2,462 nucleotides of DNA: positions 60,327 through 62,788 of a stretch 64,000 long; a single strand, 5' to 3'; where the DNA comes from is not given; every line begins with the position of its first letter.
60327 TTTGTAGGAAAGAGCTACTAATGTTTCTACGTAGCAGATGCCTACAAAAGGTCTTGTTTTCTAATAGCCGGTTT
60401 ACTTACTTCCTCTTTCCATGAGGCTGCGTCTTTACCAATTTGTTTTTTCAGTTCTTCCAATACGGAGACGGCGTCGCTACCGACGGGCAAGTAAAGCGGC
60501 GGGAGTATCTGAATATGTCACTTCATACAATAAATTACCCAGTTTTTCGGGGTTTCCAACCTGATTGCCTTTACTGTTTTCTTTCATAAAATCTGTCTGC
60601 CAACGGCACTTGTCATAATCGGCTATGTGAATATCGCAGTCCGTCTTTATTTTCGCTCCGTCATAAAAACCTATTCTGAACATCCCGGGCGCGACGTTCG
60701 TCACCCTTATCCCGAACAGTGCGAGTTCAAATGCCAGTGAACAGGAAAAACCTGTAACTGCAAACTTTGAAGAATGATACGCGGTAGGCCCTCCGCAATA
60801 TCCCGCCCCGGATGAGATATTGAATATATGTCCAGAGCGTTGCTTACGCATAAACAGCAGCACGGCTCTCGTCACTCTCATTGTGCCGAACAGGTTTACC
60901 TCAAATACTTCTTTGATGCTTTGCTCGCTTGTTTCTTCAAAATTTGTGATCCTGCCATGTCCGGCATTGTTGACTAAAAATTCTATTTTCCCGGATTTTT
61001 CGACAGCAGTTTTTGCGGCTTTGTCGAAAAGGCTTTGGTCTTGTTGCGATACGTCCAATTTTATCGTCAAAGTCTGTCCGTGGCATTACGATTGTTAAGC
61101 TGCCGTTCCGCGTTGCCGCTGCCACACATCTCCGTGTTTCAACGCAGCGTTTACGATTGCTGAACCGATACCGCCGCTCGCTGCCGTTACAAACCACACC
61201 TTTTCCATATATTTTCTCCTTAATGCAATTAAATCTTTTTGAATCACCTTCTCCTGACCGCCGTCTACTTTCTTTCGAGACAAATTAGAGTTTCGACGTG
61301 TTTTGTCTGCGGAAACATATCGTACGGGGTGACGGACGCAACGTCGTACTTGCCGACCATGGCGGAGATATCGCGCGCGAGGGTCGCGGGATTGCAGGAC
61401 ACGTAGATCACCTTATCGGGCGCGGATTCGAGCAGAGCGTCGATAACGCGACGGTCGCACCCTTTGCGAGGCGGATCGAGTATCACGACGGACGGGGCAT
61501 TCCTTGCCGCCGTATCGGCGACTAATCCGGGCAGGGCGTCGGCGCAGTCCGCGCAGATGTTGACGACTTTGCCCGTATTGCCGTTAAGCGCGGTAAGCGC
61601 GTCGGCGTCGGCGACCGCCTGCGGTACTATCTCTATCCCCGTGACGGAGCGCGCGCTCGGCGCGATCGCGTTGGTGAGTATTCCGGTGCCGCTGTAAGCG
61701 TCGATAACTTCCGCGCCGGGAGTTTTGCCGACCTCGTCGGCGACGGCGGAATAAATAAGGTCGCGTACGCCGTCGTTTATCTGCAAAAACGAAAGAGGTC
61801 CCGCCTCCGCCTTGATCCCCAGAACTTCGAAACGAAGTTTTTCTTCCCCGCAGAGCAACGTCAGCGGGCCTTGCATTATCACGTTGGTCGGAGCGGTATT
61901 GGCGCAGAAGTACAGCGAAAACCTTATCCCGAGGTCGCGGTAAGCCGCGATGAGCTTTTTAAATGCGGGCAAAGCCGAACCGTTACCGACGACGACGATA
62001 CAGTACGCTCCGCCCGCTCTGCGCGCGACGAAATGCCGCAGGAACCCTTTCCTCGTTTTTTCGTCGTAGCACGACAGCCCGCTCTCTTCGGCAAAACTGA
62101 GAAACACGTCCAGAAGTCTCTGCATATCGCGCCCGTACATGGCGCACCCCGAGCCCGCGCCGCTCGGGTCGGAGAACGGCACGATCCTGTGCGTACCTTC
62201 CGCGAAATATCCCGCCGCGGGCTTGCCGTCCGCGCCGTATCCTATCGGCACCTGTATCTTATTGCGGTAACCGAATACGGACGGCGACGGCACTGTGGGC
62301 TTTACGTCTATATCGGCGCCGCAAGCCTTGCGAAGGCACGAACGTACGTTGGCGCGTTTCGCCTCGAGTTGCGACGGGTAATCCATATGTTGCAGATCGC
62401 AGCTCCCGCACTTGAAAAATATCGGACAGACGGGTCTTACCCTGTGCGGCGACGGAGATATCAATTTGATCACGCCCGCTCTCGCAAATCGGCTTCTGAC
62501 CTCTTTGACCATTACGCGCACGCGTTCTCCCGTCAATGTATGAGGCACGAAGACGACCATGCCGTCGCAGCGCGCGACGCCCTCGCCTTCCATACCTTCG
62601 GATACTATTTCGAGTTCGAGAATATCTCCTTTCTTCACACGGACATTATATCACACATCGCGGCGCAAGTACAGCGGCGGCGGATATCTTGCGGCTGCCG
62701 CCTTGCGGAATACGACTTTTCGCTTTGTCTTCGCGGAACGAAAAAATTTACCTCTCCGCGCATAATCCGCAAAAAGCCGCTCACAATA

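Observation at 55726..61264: Composite low-GC insertion between tetR and rlmD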

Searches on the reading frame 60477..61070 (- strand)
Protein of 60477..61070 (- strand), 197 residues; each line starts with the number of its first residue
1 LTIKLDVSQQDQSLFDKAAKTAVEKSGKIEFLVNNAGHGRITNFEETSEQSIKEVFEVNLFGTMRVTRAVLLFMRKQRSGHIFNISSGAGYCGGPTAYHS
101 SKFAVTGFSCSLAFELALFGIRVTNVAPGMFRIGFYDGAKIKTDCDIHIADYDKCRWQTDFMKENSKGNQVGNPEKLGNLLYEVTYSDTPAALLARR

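Call 3: search_protein_families(library=pfam, proteins=[window:60477-61070:-], max_evalue=0.01)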
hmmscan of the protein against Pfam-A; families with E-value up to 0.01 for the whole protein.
window:60477-61070:- (197 aa): 3 families
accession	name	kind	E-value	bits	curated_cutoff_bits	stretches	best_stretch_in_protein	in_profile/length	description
PF00106.31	adh_short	-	1.1e-34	120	26.6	1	2-132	53-183/195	short chain dehydrogenase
PF13561.12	adh_short_C2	-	9.4e-24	84.7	27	1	3-139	48-184/236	Enoyl-(Acyl carrier protein) reductase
PF08659.16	KR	-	0.0053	17.1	22.6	1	3-96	58-145/180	KR domain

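Call 4: search_protein_families(library=padloc, proteins=[window:60477-61070:-], max_evalue=0.1)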
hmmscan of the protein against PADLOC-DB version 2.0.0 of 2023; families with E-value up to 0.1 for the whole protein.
window:60477-61070:- (197 aa): 0 families

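Call 9: search_protein_families(library=ncbifam, proteins=[window:60477-61070:-], max_evalue=0.1)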
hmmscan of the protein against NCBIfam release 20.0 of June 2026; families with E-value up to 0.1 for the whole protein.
window:60477-61070:- (197 aa): 204 families (the best 25 are shown)
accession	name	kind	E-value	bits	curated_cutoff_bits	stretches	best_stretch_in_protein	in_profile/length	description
NF004824.0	PRK06180.1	subfamily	2.5e-48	164.6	298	1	3-192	55-242/279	oxidoreductase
NF006114.0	PRK08263.1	subfamily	2.6e-42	145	290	1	2-190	53-236/280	short chain dehydrogenase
NF005372.1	PRK06914.1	subfamily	1.1e-34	119.9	320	1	3-189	58-243/279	SDR family oxidoreductase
NF004823.0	PRK06179.1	subfamily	3.2e-34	118.6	310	1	3-159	51-204/271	oxidoreductase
NF049977.1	KDhSphingRedKdsR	equivalog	4.6e-32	111.5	400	1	3-191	48-234/267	3-ketodihydrosphingosine reductase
NF004826.0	PRK06182.1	subfamily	4.9e-31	108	305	1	2-179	51-229/274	oxidoreductase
NF009466.0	PRK12826.1-2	subfamily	1.4e-27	96.8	222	1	3-150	58-189/248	3-oxoacyl-ACP reductase FabG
NF005806.0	PRK07666.1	equivalog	1.6e-26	93.1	286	1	5-130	63-188/239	3-ketoacyl-ACP reductase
NF005065.0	PRK06482.1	equivalog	1.7e-26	93.2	291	1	4-146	54-196/276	SDR family oxidoreductase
NF005878.0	PRK07825.1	subfamily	1.9e-26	93.1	287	1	3-140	59-196/278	short chain dehydrogenase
NF004198.0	PRK05653.1-3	equivalog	3.3e-25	89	296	1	2-132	60-190/248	3-oxoacyl-ACP reductase FabG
TIGR01830.1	3oxo_ACP_reduc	equivalog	7e-25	88.1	297.75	1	2-131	52-181/239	3-oxoacyl-[acyl-carrier-protein] reductase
NF009464.0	PRK12824.1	subfamily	2.1e-24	86.5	269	1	4-132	58-186/245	3-oxoacyl-ACP reductase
NF005559.1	PRK07231.1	subfamily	2.9e-24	85.9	215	1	4-135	58-190/249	glucose 1-dehydrogenase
NF004825.0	PRK06181.1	equivalog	1e-23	84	215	1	3-130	60-187/268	SDR family oxidoreductase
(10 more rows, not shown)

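Call 107: list_cluster_members(proteins=[window:60477-61070:-, L081:6903-8231:+, L081:9246-9359:+, L081:13840-14427:+])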
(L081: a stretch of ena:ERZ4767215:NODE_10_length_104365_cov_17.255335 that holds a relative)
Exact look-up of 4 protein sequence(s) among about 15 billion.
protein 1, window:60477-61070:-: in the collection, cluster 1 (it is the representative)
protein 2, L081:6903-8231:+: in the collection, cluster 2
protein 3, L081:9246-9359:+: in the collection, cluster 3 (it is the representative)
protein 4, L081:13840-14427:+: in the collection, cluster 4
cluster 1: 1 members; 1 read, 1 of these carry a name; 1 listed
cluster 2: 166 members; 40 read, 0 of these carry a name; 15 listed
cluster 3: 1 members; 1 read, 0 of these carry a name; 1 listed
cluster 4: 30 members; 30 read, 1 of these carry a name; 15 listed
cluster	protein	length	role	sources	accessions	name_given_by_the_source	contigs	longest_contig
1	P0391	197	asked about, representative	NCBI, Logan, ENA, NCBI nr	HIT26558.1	MAG TPA: SDR family NAD(P)-dependent oxidoreductase [Candidatus Ornithoclostridium ... | SDR family NAD(P)-dependent oxidoreductase [Candidatus Ornithoclostridium ...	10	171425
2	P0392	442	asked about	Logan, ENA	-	-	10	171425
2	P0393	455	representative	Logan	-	-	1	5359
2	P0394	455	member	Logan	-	-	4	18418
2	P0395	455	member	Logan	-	-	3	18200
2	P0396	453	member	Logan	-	-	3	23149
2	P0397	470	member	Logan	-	-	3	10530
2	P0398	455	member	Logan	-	-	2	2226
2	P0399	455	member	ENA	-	-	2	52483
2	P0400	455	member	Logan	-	-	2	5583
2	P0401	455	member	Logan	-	-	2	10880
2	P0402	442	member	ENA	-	-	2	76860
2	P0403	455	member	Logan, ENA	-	-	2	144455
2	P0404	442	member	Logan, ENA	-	-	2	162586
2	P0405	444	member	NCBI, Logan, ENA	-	-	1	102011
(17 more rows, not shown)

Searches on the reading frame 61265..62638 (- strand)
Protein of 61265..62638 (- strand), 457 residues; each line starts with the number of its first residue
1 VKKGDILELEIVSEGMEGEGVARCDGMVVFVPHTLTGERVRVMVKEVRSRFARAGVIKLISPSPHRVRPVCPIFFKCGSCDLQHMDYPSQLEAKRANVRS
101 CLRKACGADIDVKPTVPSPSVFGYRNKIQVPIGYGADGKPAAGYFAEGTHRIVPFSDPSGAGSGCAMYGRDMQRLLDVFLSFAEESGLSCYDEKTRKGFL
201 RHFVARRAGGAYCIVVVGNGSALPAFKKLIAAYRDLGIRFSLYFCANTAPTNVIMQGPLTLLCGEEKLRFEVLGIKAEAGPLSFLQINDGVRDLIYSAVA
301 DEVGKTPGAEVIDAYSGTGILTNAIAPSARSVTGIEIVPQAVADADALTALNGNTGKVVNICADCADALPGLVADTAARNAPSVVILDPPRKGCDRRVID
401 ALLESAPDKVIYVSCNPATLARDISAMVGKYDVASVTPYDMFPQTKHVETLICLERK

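Call 3: search_protein_families(library=pfam, proteins=[window:61265-62638:-], max_evalue=0.01)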
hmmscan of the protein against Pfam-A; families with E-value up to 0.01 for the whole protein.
window:61265-62638:- (457 aa): 6 families
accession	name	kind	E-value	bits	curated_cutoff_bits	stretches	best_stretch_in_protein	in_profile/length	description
PF05958.17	tRNA_U5-meth_tr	-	2.8e-15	56.6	23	1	283-457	178-357/357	tRNA (Uracil-5-)-methyltransferase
PF01938.26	TRAM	-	1.7e-09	37.8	21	1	3-56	4-60/61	TRAM domain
PF02475.24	TRM5-TYW2_MTfase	-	0.0035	17.8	28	1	307-376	36-107/164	TRM5/TYW2 methyltransferase domain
PF09445.16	Methyltransf_15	-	0.0048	16.9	22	1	311-395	4-85/165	RNA cap guanine-N2 methyltransferase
PF00398.26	RrnaAD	-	0.0052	16.4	24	1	301-339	24-62/263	Ribosomal RNA adenine dimethylase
PF03602.21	Cons_hypoth95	-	0.0058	16.7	24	1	289-404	26-138/182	Conserved hypothetical protein 95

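Call 8: find_encoding_contigs(protein=window:61265-62638:-, flank=10000, max_places=10)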
Protein window:61265-62638:- (457 aa): no gene with exactly this product is on record in the collection.

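Call 11: find_related_loci(query=window:61265-62638:-, collection=genome_contigs, flank=10000)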
Query window:61265-62638:- (457 aa) in genome_contigs; peptide patterns used: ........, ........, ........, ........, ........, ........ (x = any residue, [..] = any of these).
426 stretches matched a pattern; 363 encode a relative of the query (tblastn E <= 1e-3); the best 80 are kept; 80 distinct loci.
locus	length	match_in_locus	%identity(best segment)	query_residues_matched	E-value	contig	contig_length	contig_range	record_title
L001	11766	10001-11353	70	1-457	0e+0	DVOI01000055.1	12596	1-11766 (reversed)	MAG TPA_asm: Candidatus Ornithoclostridium faecigallinarum isolate ChiHcolR4-3946 ChiHcolR4__C175697_L12596_SRR6323285,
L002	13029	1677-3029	70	1-457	0e+0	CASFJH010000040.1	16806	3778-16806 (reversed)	uncultured Firmicutes bacterium isolate CO.A13.metabat-bins.278 genome assembly, contig: CO.A13.metabat-bins.278.fa_k141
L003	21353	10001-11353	69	1-457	0e+0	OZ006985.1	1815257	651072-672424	MAG: uncultured Christensenellaceae bacterium isolate metabat2_pooled_hifiasm.1589 MAG genome assembly, chromosome: 1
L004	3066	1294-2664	59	1-457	0e+0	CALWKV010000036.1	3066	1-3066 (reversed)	MAG: uncultured Christensenellaceae bacterium isolate E37__bin146 genome assembly, contig: E37__k127_563090, whole genom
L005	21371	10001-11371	58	1-457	3e-176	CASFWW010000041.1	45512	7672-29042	uncultured Christensenella sp. isolate SI.O6.metabat-bins.40 genome assembly, contig: SI.O6.metabat-bins.40.fa_k141_3396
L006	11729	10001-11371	59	1-457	2e-174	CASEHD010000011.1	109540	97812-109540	uncultured Christensenella sp. isolate B31_L2_392392_idba_bin.53 genome assembly, contig: B31_L2_392392_idba_bin.53.fa_s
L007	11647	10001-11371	57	1-457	6e-171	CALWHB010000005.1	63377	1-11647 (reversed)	MAG: uncultured Christensenellaceae bacterium isolate BRZ_AN__bin44 genome assembly, contig: BRZ_AN__NODE_695_length_633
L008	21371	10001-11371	58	1-457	5e-170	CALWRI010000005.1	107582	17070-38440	MAG: uncultured Christensenellaceae bacterium isolate BRZ_DG__bin109 genome assembly, contig: BRZ_DG__NODE_314_length_10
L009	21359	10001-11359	51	1-457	1e-153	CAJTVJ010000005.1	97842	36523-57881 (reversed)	MAG TPA_asm: uncultured Christensenella sp. isolate MGBC114095 genome assembly, contig: MGBC114095.5, whole genome shotg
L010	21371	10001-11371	59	1-457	7e-176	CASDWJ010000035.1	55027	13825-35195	uncultured Christensenella sp. isolate SI.B14.metabat-bins.169 genome assembly, contig: SI.B14.metabat-bins.169.fa_k141_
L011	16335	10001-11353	50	1-457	4e-147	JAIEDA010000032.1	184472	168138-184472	MAG: Clostridia bacterium isolate SC0386_comb_6 SC0386_comb_6_contig_32, whole genome shotgun sequence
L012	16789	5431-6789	48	1-456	2e-145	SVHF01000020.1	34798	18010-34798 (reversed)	MAG: Clostridiales bacterium isolate SIG377 NODE_171_length_34798_cov_148.122808, whole genome shotgun sequence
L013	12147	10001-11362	47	1-457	2e-143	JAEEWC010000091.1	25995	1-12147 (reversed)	MAG: Clostridia bacterium isolate Tb.RUG.47 k141_4970193_flag=0_multi=54.9564_len=25995, whole genome shotgun sequence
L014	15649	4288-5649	47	1-457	2e-137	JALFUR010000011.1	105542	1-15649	MAG: Christensenella sp. isolate SUG1028 k141_8962, whole genome shotgun sequence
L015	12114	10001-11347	46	1-456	1e-132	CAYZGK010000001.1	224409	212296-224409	MAG TPA_asm: uncultured Christensenella sp. isolate binchicken_co323_51 genome assembly, contig: NODE_3_length_224409_co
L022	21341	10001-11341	44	1-457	7e-116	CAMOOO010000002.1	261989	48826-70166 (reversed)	MAG: uncultured Clostridia bacterium isolate SRR873608_bin.182_metaWRAP_v1.3_MAG genome assembly, contig: NODE_21_length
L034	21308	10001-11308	42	7-457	3e-110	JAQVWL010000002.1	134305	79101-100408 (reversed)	MAG: Clostridia bacterium isolate STF2_101 NODE_128_length_134305_cov_7.019646_Sandtown_F2, whole genome shotgun sequenc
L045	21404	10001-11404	40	1-457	5e-108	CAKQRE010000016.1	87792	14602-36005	MAG: uncultured Clostridia bacterium isolate REFINED_METABAT215_TOP10_CONTIGS_1500_ASSEMBLY_K127_MEGAHIT__Hadza_MoBio_ha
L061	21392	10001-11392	39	3-457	9e-104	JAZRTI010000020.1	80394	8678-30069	MAG: Christensenellaceae bacterium isolate T1900045343_YK20190033.MAGScoT_cleanbin_000019 SGB_6677_k141_2934291, whole g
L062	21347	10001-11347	39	15-457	2e-103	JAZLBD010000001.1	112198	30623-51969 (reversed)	MAG: Christensenellaceae bacterium isolate T1900045067_TC20190061.MAGScoT_cleanbin_000006 SGB_4604_k141_3104821, whole g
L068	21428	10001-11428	38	1-457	4e-102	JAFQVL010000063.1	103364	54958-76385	MAG: Clostridia bacterium isolate RGIG2187 Goat_Colon.Co__c2320068, whole genome shotgun sequence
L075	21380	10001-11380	38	15-457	2e-101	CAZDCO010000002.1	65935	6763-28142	MAG TPA_asm: uncultured Clostridia bacterium isolate SRP350583_co4_220 genome assembly, contig: NODE_332_length_65935_co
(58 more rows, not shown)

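Call 70: search_protein_families(library=pfam, proteins=[L045:11734-12354:+, L075:11535-12788:+, L068:11885-12964:+, L022:12300-13199:+, L061:11960-12844:+, L062:11815-12255:+, L011:11401-11805:-, L034:14726-15409:+, L002:3905-4405:+], max_evalue=0.001)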
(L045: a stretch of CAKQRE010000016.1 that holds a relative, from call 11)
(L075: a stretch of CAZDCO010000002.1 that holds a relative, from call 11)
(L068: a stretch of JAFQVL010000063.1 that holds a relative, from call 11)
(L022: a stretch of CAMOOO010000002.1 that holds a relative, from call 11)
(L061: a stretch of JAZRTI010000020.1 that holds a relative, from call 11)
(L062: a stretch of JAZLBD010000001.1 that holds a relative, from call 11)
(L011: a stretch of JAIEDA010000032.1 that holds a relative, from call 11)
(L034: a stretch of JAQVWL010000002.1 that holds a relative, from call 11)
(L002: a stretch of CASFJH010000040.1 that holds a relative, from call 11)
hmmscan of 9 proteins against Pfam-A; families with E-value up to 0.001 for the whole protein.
L045:11734-12354:+ (206 aa): 0 families

L075:11535-12788:+ (417 aa): 2 families
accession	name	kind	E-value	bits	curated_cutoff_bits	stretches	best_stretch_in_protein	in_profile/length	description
PF13173.12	AAA_14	-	1.5e-32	112.7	27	1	20-150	3-128/129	AAA domain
PF13635.12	DUF4143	-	1.7e-15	57.6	28.1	1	198-357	3-158/160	Domain of unknown function (DUF4143)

L068:11885-12964:+ (359 aa): 1 family
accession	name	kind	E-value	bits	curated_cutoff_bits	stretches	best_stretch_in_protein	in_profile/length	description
PF11185.13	DUF2971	-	2e-07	32.7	22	1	168-277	1-89/89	Protein of unknown function (DUF2971)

L022:12300-13199:+ (299 aa): 1 family
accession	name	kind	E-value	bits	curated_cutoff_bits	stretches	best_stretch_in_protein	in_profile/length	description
PF18754.6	Nmad3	-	1.1e-52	179.6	27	1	29-251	1-210/247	Nucleotide modification associated domain 3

L061:11960-12844:+ (294 aa): 1 family
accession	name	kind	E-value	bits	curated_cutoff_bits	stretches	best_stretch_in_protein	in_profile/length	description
PF13676.11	TIR_2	-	3.6e-08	34.4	28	1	10-120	1-109/122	TIR domain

L062:11815-12255:+ (146 aa): 0 families

L011:11401-11805:- (134 aa): 0 families

L034:14726-15409:+ (227 aa): 5 families
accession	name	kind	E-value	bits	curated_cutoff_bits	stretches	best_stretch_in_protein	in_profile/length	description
PF02527.21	GidB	-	5.9e-50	169.6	27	1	22-188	3-170/184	rRNA small subunit methyltransferase G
PF02475.24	TRM5-TYW2_MTfase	-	6.2e-07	29.9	28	1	63-185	33-154/164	TRM5/TYW2 methyltransferase domain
PF05175.20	MTS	-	5.1e-06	26.7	23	1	65-138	30-103/170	Methyltransferase small domain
PF03848.20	TehB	-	1.6e-05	24.8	20.4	1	66-142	30-104/193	Tellurite resistance protein TehB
PF13847.12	Methyltransf_31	-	1.7e-05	25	27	1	65-146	2-87/145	Methyltransferase domain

L002:3905-4405:+ (166 aa): 0 families

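Call 71: search_protein_families(library=padloc, proteins=[L045:11734-12354:+, L075:11535-12788:+, L068:11885-12964:+, L022:12300-13199:+, L061:11960-12844:+, L062:11815-12255:+, L011:11401-11805:-, L034:14726-15409:+, L002:3905-4405:+], max_evalue=0.001)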
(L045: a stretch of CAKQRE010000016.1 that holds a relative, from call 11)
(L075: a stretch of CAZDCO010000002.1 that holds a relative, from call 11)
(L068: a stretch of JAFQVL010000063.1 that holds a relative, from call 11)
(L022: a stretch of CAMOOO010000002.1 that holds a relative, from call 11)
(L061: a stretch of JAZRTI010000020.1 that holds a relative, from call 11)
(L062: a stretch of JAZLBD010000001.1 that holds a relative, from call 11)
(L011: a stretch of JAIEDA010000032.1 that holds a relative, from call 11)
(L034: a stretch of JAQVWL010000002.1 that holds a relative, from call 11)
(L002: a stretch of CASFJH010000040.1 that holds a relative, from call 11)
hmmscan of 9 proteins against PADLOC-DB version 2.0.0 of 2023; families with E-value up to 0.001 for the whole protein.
L045:11734-12354:+ (206 aa): 0 families

L075:11535-12788:+ (417 aa): 7 families
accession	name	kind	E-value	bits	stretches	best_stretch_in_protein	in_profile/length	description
PDLC04787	PDC-S01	-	8.5e-119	395.1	1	2-410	10-408/412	-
PDLC04789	PDC-S01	-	3.8e-35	119.6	1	3-294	2-276/375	-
PDLC04790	PDC-S01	-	5.3e-17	59.6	1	15-313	23-326/422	-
PDLC04786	PDC-S01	-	6.4e-17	59.4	1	2-152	2-155/439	-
PDLC04791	PDC-S01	-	6.5e-14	49.4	1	15-355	15-348/395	-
PDLC04788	PDC-S01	-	1e-11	42.4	1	9-300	7-318/448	-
PDLC04792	PDC-S01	-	6.4e-07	26.3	1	9-154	10-155/452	-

L068:11885-12964:+ (359 aa): 1 family
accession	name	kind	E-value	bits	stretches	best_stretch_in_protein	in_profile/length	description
PDLC04991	PDC-S31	-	0.00023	18.9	0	153-206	64-115/208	-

L022:12300-13199:+ (299 aa): 0 families

L061:11960-12844:+ (294 aa): 2 families
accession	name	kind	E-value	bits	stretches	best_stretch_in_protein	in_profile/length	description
PDLC03016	TIR-TM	-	1.6e-74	249.4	1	8-237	1-238/293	-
PDLC05062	PDC-S66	-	8.8e-05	20.1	1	8-87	149-226/282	-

L062:11815-12255:+ (146 aa): 0 families

L011:11401-11805:- (134 aa): 0 families

L034:14726-15409:+ (227 aa): 1 family
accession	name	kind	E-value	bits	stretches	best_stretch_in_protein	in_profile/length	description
PDLC04134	mad2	-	6.8e-11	39.7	1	5-208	234-446/492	mads_2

L002:3905-4405:+ (166 aa): 0 families
